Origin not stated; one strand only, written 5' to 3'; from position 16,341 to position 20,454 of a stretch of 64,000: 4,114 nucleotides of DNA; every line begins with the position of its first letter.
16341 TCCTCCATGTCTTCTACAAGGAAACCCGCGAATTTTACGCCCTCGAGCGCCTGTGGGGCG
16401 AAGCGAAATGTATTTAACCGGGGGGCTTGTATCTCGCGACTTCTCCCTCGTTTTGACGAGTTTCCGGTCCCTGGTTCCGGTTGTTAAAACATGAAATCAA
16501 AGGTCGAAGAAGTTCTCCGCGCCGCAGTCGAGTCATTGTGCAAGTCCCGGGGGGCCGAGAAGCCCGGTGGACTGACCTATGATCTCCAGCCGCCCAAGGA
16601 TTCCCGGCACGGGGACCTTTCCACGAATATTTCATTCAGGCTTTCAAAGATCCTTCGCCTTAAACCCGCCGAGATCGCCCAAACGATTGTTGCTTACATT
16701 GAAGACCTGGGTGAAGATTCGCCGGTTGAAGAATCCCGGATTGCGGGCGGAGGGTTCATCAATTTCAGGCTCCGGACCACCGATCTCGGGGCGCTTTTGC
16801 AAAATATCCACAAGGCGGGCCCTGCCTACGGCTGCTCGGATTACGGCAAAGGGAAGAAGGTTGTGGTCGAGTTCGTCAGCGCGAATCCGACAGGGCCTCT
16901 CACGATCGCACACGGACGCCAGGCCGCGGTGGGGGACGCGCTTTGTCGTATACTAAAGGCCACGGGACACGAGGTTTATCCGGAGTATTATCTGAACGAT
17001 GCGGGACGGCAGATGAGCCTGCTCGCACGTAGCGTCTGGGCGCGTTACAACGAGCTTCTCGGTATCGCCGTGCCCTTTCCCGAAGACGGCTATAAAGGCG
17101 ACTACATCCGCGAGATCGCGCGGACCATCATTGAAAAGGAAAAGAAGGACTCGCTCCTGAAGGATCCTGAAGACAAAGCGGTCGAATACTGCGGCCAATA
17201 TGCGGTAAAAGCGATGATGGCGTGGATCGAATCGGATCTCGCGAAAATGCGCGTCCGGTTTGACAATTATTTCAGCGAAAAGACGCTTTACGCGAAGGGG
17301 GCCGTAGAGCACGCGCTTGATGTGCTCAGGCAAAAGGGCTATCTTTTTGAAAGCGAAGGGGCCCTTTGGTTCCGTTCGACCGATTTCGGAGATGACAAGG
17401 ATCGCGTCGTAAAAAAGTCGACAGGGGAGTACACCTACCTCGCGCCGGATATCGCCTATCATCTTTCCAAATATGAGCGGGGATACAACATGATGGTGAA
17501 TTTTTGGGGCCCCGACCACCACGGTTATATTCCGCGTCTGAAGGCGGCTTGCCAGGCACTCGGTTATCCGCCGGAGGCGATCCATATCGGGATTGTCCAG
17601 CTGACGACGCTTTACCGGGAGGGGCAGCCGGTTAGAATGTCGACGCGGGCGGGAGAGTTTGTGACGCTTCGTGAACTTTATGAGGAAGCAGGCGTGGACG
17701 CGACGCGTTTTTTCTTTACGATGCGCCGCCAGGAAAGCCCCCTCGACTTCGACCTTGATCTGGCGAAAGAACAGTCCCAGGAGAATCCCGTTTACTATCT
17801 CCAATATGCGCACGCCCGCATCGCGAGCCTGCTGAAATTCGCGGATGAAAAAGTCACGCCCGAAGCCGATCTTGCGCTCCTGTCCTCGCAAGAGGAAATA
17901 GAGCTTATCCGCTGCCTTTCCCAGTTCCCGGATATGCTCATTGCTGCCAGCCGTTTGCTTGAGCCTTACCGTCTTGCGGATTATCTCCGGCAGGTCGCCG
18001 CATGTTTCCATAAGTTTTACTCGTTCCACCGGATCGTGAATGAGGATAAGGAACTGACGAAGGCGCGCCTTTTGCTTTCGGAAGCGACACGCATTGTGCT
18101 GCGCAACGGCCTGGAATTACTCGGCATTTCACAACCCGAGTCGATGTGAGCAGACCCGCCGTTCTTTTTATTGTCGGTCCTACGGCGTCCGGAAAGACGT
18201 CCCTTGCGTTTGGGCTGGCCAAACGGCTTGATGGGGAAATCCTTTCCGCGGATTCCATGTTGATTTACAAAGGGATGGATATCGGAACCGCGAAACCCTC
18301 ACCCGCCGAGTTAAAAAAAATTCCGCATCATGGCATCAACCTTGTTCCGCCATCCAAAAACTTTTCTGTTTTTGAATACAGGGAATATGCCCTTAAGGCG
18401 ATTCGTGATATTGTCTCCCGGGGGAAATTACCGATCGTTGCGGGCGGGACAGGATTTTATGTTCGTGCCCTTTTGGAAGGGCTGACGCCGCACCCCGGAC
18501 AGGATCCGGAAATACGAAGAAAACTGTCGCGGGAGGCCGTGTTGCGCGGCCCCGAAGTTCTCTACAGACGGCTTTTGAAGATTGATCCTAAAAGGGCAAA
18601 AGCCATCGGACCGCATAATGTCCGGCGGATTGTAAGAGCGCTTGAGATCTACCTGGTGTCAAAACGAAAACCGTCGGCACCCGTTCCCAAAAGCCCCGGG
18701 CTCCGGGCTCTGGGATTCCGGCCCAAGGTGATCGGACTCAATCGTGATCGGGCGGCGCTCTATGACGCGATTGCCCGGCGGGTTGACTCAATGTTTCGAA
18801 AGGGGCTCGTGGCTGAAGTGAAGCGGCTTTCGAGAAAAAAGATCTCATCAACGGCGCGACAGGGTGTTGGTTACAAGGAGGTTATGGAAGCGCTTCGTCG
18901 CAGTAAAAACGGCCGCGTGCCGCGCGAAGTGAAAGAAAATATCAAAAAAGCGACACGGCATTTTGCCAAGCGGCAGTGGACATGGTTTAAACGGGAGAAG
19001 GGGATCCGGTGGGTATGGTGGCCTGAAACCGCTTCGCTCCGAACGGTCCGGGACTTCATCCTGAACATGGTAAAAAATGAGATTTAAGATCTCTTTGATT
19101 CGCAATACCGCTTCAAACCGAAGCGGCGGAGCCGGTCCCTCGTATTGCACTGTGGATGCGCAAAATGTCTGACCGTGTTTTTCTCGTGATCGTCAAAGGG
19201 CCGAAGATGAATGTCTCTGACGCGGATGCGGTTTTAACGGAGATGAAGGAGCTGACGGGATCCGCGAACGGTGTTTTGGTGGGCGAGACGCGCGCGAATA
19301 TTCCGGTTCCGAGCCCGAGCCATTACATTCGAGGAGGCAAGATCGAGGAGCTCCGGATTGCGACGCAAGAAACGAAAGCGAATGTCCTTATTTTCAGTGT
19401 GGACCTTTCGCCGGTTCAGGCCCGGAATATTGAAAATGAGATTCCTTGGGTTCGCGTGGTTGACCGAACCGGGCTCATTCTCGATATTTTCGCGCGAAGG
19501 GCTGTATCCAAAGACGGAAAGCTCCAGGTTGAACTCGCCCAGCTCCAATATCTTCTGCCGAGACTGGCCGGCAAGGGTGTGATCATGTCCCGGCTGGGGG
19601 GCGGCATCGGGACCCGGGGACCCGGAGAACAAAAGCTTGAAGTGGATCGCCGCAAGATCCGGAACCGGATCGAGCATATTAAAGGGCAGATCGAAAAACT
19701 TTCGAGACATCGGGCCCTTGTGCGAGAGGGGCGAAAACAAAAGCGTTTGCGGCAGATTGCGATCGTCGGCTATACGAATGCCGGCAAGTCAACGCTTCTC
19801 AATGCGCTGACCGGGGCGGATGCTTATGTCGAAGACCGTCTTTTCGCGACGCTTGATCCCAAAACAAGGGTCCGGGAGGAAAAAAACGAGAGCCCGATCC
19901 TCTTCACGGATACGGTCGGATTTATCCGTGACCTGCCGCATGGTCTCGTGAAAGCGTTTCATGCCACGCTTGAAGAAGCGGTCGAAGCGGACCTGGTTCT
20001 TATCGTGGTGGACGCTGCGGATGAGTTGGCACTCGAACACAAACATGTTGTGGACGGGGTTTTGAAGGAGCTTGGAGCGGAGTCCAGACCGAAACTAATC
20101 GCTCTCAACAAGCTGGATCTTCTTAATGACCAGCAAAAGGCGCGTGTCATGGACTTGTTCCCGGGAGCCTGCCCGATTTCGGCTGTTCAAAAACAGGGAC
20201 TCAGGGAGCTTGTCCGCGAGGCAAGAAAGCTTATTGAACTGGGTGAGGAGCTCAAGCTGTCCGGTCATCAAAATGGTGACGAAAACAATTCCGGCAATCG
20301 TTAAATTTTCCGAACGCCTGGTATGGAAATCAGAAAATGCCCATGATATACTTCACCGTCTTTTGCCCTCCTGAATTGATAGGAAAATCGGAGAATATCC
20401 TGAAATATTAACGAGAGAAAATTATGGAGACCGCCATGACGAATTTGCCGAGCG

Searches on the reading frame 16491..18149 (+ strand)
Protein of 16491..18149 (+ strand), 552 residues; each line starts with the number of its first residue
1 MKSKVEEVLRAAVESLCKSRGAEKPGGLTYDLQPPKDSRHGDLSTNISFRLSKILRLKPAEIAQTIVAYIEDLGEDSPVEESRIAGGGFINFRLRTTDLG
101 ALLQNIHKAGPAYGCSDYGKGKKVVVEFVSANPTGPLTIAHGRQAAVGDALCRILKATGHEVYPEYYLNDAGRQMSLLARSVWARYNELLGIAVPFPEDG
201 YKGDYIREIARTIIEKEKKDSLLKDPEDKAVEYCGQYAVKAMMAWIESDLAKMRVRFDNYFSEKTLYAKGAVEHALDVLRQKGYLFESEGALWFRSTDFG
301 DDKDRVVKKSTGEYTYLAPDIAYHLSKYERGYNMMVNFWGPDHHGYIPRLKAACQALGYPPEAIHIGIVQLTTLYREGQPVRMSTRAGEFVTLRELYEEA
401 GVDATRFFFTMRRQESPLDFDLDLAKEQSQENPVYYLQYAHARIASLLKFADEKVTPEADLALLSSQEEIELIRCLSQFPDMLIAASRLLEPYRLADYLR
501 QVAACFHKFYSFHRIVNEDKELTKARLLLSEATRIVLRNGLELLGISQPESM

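Call 42: search_protein_families(library=pfam, proteins=[window:16491-18149:+], max_evalue=0.00001)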
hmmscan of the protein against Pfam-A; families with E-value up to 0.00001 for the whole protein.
window:16491-18149:+ (552 aa): 3 families
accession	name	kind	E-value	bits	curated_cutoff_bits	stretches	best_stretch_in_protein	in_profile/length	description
PF05746.21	DALR_1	-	1.1e-33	116.2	22.3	1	437-552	1-117/117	DALR anticodon binding domain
PF00750.26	tRNA-synt_1d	-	7.3e-26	91.4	23.3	1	119-405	17-303/349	tRNA synthetases class I (R), catalytic domain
PF03485.21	Arg_tRNA_synt_N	-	1.2e-16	61.5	21.5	1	6-94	4-85/85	Arginyl tRNA synthetase N terminal domain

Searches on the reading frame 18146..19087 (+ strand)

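Call 42: search_protein_families(library=pfam, proteins=[window:18146-19087:+], max_evalue=0.00001)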
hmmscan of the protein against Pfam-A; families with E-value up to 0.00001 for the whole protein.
window:18146-19087:+ (313 aa): 2 families
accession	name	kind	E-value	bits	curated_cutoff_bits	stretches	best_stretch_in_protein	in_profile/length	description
PF01715.23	IPPT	-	7.4e-79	265.3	23.6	1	40-284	2-243/243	IPP transferase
PF01745.22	IPT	-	7.8e-06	25.9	20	0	6-59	3-56/233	Isopentenyl transferase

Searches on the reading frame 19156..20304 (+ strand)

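Call 42: search_protein_families(library=pfam, proteins=[window:19156-20304:+], max_evalue=0.00001)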
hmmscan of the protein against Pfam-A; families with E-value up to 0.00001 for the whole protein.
window:19156-20304:+ (382 aa): 6 families
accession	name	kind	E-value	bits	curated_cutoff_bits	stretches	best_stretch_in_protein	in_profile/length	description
PF16360.10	GTP-bdg_M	-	2.7e-30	105.2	29.5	1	115-193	1-79/79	GTP-binding GTPase Middle Region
PF01926.29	MMR_HSR1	-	2.6e-23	82.7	21.9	1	200-319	1-113/113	50S ribosome-binding GTPase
PF13167.11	GTP-bdg_N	-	4.6e-23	82.1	25.4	1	26-113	3-89/89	GTP-binding GTPase N-terminal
PF02421.24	FeoB_N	-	2.1e-07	31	27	1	200-328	2-123/156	Ferrous iron transport protein B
PF00009.33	GTP_EFTU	-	5.4e-06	26.6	26.5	0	196-222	1-27/188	Elongation factor Tu GTP binding domain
PF03193.22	RsgA_GTPase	-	7.5e-06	26.3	30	0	166-221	73-129/174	RsgA GTPase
